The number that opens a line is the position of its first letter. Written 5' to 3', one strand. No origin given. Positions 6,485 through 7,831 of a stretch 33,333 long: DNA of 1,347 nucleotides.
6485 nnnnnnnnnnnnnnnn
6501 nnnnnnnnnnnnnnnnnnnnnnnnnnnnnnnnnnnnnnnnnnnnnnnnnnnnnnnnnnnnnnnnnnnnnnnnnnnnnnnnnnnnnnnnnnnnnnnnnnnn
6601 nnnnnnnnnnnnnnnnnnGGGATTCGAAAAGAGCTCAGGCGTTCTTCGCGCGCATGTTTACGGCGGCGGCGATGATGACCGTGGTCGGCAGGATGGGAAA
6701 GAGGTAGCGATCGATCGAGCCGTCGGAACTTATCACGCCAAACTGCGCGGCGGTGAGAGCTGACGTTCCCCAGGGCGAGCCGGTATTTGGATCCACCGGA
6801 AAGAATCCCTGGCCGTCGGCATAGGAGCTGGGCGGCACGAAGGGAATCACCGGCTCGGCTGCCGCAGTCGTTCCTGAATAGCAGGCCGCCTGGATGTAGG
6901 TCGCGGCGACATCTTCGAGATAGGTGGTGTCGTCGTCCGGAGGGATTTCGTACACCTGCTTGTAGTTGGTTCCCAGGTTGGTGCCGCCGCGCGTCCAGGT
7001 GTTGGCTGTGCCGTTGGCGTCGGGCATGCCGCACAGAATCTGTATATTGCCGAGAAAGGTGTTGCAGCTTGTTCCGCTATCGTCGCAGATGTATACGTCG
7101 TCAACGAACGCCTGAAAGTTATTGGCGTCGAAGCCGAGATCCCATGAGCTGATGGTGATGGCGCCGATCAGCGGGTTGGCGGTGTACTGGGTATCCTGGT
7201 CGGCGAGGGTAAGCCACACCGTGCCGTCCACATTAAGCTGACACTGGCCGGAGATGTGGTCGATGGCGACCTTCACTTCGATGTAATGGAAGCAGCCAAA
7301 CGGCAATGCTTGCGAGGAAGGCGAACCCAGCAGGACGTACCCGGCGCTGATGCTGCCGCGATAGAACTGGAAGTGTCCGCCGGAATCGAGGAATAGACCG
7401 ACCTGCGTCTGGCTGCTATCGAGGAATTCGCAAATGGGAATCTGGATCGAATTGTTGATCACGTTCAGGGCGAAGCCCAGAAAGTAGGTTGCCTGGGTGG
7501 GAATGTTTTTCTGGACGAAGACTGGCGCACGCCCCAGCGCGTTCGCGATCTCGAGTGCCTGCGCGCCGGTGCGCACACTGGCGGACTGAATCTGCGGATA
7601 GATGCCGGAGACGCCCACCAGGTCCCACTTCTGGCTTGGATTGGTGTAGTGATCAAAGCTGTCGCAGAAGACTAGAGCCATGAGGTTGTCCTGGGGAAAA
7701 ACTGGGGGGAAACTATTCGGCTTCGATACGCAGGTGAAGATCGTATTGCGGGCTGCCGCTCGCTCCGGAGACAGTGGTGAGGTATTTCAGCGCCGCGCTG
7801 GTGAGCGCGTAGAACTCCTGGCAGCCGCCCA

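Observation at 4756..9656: Signal-peptide and lipoprotein-bearing proteins sit where tail fibres are expected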

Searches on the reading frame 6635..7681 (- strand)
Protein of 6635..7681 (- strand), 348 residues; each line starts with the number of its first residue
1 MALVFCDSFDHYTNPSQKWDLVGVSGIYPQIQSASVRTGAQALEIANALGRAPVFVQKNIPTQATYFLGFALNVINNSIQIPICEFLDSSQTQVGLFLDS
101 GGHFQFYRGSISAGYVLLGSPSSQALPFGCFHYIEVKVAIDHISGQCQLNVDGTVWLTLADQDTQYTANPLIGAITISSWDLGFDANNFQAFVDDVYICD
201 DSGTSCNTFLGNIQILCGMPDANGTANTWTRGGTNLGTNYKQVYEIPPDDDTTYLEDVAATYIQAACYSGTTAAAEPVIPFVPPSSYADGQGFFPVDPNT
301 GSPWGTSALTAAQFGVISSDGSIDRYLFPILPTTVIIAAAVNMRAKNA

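Call 5: search_protein_families(library=pfam, proteins=[window:6635-7681:-], max_evalue=0.1)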
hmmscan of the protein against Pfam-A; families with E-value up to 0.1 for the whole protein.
window:6635-7681:- (348 aa): 0 families

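Call 6: search_protein_families(library=phrogs, proteins=[window:6635-7681:-], max_evalue=0.01)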
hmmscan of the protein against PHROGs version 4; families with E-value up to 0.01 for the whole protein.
window:6635-7681:- (348 aa): 2 families
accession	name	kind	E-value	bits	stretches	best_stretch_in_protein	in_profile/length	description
phrog_2448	-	unknown function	1.6e-24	87.7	1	2-256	1-240/335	-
phrog_14065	-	unknown function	6.8e-06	25.5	1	191-261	182-255/1152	-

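Call 11: search_solved_structures(query=window:6635-7681:-, max_evalue=1)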
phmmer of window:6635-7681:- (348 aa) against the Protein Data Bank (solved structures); distinct sequences matched with E-value up to 1: 0.

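Call 26: search_dna_similar(query=window:6635-7681:-, collection=phages, mode=protein, max_evalue=0.001, max_rows=20)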
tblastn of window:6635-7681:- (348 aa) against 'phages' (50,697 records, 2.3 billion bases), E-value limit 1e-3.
Records with a match: 11; places in all: 13; records where one place covers at least 80% of the query: 7.
Best place of each record, by identity: <60% 11.
By first word of the organism name: Brevundimonas 5; Tetraselmis 3; uncultured 1; Serratia 1; Streptomyces 1.
By host as written in the record: Tetraselmis viridis Rouch (Chlorophyta) 3; Brevundimonas goettingensis LVF2 2; Brevundimonas pondensis LVF1 2; - 1; Brevundimonas subvibrioides ATCC 15264 1; Serratia marcescens 4526 1; Streptomyces mirabilis NRRL B-2400 1.
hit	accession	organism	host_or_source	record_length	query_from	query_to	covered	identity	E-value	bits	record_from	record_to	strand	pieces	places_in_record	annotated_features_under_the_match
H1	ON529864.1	Brevundimonas phage vB_BgoS-Fanboy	Brevundimonas goettingensis LVF2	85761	1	315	91%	26.0%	1e-8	62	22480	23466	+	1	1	hypothetical protein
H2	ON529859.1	Brevundimonas phage vB_BgoS-BabaJaga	Brevundimonas goettingensis LVF2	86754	1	315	91%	26.0%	1e-8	62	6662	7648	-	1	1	hypothetical protein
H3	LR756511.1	uncultured phage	metagenomic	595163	1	316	91%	25.7%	8e-17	88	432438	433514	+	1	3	record has no annotation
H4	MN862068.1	Brevundimonas phage vB_BsubS-Delta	Brevundimonas subvibrioides ATCC 15264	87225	1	315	91%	25.2%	1e-8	62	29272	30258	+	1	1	hypothetical protein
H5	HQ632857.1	Tetraselmis viridis virus S20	Tetraselmis viridis Rouch (Chlorophyta)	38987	1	313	90%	24.0%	4e-13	76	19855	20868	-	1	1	hypothetical protein (x2)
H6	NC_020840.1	Tetraselmis viridis virus S20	Tetraselmis viridis Rouch (Chlorophyta)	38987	1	313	90%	24.0%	4e-13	76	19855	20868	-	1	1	hypothetical protein | glycoside hydrolase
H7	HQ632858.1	Tetraselmis viridis virus SI1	Tetraselmis viridis Rouch (Chlorophyta)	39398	1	313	90%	24.0%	4e-13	76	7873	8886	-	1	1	hypothetical protein (x2)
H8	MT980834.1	Serratia phage vB_SmaS-Smarc5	Serratia marcescens 4526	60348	1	248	71%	24.7%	3e-4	49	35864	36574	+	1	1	hypothetical protein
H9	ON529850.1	Brevundimonas phage vB_BpoS-Gurke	Brevundimonas pondensis LVF1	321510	72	254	53%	27.3%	1e-5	53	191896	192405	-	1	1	hypothetical protein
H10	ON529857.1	Brevundimonas phage vB_BpoS-Kikimora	Brevundimonas pondensis LVF1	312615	89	254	48%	26.3%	2e-4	49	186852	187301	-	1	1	hypothetical protein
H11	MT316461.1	Streptomyces phage Galactica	Streptomyces mirabilis NRRL B-2400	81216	192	259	20%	39.4%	9e-4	47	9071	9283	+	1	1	11: minor tail protein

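Call 70: get_annotated_region(hit=H1, flank=9000)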
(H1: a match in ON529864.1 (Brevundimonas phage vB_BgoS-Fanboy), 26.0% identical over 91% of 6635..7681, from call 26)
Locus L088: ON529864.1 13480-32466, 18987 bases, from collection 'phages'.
description: Brevundimonas phage vB_BgoS-Fanboy, complete genome.
organism: Brevundimonas phage vB_BgoS-Fanboy (NCBI taxid 2948595)
taxonomy: Viruses; Duplodnaviria; Heunggongvirae; Uroviricota; Caudoviricetes
host: Brevundimonas goettingensis LVF2; source: sewage; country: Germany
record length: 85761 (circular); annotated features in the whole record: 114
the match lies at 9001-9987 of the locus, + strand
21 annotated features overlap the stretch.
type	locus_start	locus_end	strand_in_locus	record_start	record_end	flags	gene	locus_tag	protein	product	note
CDS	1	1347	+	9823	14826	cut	-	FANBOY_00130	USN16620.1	tail tape measure protein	-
CDS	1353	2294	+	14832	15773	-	-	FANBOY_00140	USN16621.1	hypothetical protein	-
CDS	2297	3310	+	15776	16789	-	-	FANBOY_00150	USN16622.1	hypothetical protein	-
CDS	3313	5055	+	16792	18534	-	-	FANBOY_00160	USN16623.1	hypothetical protein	-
CDS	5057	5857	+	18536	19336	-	-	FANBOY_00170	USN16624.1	hypothetical protein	-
CDS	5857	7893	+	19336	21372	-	-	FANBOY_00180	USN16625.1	tip attachment protein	-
CDS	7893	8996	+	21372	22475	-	-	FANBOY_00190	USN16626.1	hypothetical protein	-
CDS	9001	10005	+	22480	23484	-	-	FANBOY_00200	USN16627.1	hypothetical protein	-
CDS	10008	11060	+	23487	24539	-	-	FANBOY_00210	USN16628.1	hypothetical protein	-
CDS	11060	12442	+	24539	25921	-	-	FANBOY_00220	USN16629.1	putative lectin-like domain protein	-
CDS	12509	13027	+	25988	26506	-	-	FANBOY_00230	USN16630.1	hypothetical protein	-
CDS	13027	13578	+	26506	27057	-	-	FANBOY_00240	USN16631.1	spanin inner membrane subunit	-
CDS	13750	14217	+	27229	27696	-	-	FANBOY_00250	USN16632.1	hypothetical protein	-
CDS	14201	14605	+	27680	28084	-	-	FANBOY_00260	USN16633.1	hypothetical protein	-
CDS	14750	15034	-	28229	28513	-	-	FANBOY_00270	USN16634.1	hypothetical protein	-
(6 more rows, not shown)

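Call 95: find_homologous_proteins(query=window:6635-7681:-, max_evalue=0.001)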
Query window:6635-7681:- (348 aa): 14 proteins with E <= 0.001 among 4706 candidates.
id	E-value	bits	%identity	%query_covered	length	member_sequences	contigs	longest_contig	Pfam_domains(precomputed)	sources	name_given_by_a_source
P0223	1.3e-233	792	100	100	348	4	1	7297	-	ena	-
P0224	5.8e-53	198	34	90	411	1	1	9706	-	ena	-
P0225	1.4e-50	190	33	90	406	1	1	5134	-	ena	-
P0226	5.8e-50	188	39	90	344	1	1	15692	-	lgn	-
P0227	5.0e-46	175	37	90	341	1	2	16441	-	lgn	-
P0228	1.2e-34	138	30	75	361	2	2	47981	-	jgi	jgi:hypothetical protein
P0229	8.2e-32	129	30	99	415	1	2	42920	-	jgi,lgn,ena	-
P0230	7.8e-30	122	27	90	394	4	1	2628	-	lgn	-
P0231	1.7e-29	121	31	100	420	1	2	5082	-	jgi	-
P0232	1.0e-19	89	26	91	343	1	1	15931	-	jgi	jgi:hypothetical protein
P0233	8.0e-15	73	30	36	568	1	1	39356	-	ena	-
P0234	9.1e-13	66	29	73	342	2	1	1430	-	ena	-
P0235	3.2e-10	57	27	91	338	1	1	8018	-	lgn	-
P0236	5.6e-6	44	30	40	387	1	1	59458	-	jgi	jgi:hypothetical protein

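Call 97: find_encoding_contigs(protein=P0228, flank=9000, max_places=2)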
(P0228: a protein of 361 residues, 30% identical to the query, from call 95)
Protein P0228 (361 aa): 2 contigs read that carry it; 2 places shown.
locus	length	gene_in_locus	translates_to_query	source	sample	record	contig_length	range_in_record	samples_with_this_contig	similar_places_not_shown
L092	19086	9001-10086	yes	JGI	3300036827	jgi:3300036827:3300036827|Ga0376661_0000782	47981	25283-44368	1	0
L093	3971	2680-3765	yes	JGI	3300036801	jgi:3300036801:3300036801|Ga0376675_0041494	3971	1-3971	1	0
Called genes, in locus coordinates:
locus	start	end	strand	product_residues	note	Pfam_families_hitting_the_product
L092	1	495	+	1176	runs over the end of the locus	PF10145:PhageMin_Tail (weak)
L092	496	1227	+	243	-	PF09343:DUF2460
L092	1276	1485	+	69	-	-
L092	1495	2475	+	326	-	PF09931:Phage_phiJL001_Gp84_N, PF09356:Phage_BR0599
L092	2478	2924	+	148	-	-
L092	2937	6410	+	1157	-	PF02839:CBM_5_12 (faint), PF13550:Phage-tail_3, PF23666:Rcc01698_C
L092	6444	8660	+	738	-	-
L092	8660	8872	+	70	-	-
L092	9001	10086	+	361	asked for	-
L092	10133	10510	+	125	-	-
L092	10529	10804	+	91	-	-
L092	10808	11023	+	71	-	-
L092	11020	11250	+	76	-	-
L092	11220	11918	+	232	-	-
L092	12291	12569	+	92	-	-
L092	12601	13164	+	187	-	PF00589:Phage_integrase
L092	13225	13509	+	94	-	PF20137:BubE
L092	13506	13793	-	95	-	-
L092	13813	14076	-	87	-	-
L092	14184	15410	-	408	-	PF09594:GT87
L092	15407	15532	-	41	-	-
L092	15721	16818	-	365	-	PF22022:Phage_int_M, PF02899:Phage_int_SAM_1 (weak), PF00589:Phage_integrase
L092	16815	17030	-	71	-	-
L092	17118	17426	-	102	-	-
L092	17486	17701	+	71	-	PF04545:Sigma70_r4 (weak), PF13560:HTH_31, PF12844:HTH_19 (weak), PF01381:HTH_3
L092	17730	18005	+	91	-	-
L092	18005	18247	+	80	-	PF12728:HTH_17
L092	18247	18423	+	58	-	-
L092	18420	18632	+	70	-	-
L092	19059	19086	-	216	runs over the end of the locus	-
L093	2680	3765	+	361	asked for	-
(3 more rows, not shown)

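Call 99: search_solved_structures(query=A5, max_evalue=10)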
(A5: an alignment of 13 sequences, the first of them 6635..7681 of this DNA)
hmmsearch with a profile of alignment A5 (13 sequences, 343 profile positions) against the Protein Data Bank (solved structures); distinct sequences matched with E-value up to 10: 2.
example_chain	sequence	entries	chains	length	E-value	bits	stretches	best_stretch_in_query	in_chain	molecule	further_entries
9b6m_B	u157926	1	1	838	0.09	15.3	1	14-191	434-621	PG1 heavy chain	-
3kd7_A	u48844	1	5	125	0.58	12.6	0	311-327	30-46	CTPR390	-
